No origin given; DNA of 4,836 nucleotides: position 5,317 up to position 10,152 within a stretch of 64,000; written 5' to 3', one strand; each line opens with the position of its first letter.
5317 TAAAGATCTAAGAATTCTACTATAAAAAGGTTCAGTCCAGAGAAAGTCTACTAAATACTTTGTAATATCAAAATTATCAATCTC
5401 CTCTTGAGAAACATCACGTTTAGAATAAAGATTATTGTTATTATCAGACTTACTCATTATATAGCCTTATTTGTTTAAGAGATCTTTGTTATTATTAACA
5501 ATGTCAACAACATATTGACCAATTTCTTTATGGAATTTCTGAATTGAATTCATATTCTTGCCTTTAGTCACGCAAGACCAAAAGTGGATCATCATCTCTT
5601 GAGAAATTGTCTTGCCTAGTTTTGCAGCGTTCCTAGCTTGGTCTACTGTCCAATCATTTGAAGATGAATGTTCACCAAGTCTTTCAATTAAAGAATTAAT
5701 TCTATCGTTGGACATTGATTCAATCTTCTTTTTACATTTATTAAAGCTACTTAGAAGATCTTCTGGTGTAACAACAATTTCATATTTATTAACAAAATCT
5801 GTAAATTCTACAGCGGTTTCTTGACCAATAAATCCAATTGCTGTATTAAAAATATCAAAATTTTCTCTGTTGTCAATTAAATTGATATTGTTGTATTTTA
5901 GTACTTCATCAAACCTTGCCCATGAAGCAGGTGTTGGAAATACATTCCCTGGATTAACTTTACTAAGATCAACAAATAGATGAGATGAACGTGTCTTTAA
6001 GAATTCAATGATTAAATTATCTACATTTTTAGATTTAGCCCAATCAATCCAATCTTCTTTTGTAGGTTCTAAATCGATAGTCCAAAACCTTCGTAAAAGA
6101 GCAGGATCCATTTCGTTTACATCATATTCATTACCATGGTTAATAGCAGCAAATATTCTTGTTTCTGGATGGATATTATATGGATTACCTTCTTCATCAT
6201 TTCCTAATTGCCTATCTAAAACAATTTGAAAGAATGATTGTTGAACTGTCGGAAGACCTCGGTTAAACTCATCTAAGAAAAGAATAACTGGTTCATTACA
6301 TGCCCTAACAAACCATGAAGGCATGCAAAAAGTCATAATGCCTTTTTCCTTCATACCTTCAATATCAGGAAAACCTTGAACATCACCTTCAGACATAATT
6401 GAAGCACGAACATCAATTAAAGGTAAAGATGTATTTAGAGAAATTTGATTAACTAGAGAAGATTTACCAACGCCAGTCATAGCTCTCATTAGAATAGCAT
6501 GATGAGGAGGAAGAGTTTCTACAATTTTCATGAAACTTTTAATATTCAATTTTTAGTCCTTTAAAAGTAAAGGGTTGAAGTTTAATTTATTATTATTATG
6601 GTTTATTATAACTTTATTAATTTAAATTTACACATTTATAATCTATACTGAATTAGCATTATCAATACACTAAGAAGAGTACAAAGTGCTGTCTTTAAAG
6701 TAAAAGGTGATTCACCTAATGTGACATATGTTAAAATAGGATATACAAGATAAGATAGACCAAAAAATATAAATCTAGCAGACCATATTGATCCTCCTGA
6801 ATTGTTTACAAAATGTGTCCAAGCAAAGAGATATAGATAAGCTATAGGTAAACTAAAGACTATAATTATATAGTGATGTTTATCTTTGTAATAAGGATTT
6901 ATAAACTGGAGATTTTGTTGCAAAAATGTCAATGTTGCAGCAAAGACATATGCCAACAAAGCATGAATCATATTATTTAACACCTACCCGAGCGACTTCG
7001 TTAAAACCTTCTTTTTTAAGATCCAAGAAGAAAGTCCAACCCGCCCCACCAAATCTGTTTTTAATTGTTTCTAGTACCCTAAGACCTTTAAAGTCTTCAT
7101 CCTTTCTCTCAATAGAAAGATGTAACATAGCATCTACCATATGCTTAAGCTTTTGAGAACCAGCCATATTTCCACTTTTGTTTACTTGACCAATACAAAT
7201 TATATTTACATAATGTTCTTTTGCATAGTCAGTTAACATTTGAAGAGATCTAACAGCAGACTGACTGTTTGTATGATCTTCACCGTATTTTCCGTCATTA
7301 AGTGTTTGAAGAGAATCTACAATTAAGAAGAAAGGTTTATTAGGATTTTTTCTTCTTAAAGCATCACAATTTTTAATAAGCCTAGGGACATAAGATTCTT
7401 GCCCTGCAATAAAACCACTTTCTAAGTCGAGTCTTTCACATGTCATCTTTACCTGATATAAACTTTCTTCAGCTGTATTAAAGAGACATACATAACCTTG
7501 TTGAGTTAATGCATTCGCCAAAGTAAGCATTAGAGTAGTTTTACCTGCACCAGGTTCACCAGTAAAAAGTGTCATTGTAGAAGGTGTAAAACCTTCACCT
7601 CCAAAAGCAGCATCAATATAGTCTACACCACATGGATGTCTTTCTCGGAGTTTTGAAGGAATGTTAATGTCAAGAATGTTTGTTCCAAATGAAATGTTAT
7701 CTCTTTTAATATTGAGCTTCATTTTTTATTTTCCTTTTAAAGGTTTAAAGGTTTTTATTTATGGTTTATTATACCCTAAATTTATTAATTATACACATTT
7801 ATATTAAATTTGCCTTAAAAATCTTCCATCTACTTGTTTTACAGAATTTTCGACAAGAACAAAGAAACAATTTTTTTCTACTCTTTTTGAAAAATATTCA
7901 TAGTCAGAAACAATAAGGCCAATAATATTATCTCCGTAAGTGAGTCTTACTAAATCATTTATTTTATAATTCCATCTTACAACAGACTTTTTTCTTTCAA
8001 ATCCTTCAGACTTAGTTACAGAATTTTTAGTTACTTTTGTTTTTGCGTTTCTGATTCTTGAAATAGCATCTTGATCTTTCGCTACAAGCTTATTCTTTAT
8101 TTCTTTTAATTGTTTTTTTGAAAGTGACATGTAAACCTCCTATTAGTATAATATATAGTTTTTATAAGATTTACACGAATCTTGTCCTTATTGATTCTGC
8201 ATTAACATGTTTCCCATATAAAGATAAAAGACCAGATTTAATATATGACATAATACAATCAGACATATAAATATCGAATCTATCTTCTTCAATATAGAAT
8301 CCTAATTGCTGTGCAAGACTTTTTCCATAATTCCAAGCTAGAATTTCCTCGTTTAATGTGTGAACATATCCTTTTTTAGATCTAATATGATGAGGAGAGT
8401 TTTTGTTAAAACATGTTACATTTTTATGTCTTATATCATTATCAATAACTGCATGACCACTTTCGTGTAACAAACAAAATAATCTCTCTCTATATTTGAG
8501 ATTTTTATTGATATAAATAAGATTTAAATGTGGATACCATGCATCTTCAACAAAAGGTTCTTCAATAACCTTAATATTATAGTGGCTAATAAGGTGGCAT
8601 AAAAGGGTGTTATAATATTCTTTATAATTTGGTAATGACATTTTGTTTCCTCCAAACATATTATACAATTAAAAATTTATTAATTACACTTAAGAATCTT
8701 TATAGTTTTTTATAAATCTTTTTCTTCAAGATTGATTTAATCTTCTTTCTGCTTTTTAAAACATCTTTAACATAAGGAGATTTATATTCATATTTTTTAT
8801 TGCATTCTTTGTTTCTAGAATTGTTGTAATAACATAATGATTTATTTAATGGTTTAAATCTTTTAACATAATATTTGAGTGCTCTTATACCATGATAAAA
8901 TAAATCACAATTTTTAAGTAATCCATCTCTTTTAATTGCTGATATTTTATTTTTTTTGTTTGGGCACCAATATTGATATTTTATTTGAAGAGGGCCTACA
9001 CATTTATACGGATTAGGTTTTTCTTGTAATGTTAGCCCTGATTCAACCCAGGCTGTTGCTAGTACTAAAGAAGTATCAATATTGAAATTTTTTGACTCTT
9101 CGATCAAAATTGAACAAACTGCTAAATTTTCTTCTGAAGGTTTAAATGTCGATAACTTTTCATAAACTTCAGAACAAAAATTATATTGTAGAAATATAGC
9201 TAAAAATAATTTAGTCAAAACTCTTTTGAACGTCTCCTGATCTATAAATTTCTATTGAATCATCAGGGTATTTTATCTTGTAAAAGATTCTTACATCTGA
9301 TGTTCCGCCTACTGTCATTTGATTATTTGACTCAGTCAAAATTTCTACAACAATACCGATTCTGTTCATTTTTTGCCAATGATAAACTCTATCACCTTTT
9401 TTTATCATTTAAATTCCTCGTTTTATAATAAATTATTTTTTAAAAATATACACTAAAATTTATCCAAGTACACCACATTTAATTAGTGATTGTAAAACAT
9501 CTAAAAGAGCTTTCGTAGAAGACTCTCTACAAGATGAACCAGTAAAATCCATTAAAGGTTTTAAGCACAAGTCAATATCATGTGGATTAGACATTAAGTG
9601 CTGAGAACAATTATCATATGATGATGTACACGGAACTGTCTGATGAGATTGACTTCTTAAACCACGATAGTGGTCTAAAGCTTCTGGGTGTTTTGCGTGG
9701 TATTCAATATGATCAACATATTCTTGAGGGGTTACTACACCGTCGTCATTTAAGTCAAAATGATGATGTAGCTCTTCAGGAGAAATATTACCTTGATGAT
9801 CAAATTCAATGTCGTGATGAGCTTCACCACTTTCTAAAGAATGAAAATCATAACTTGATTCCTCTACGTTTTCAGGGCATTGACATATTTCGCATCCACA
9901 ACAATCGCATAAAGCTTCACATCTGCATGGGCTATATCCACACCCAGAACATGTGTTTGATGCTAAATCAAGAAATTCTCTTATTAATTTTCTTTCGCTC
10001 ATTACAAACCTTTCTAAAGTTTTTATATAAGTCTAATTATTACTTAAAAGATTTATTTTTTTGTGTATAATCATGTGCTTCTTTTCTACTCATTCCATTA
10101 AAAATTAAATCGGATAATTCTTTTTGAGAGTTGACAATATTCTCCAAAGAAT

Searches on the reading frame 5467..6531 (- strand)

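Call 16: search_protein_families(library=pfam, max_evalue=0.001, proteins=[window:5467-6531:-])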
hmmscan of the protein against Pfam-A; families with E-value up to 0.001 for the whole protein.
window:5467-6531:- (354 aa): 1 family
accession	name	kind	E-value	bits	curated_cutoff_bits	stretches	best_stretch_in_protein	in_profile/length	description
PF07728.20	AAA_5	-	5.9e-12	46.2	22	1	19-149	8-139/139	AAA domain (dynein-related subfamily)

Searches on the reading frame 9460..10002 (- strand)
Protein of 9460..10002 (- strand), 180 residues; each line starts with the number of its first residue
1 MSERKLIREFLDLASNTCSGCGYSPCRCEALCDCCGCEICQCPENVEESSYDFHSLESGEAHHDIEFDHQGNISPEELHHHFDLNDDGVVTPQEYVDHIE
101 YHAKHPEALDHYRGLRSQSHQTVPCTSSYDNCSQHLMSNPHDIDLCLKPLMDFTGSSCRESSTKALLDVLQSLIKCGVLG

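Call 7: search_protein_families(library=pfam, max_evalue=0.01, proteins=[window:9460-10002:-])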
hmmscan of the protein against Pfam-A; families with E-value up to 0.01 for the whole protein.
window:9460-10002:- (180 aa): 1 family
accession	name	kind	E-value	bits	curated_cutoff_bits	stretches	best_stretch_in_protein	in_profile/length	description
PF13202.12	EF-hand_5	-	0.0059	16.5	25.9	0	82-95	8-21/25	EF hand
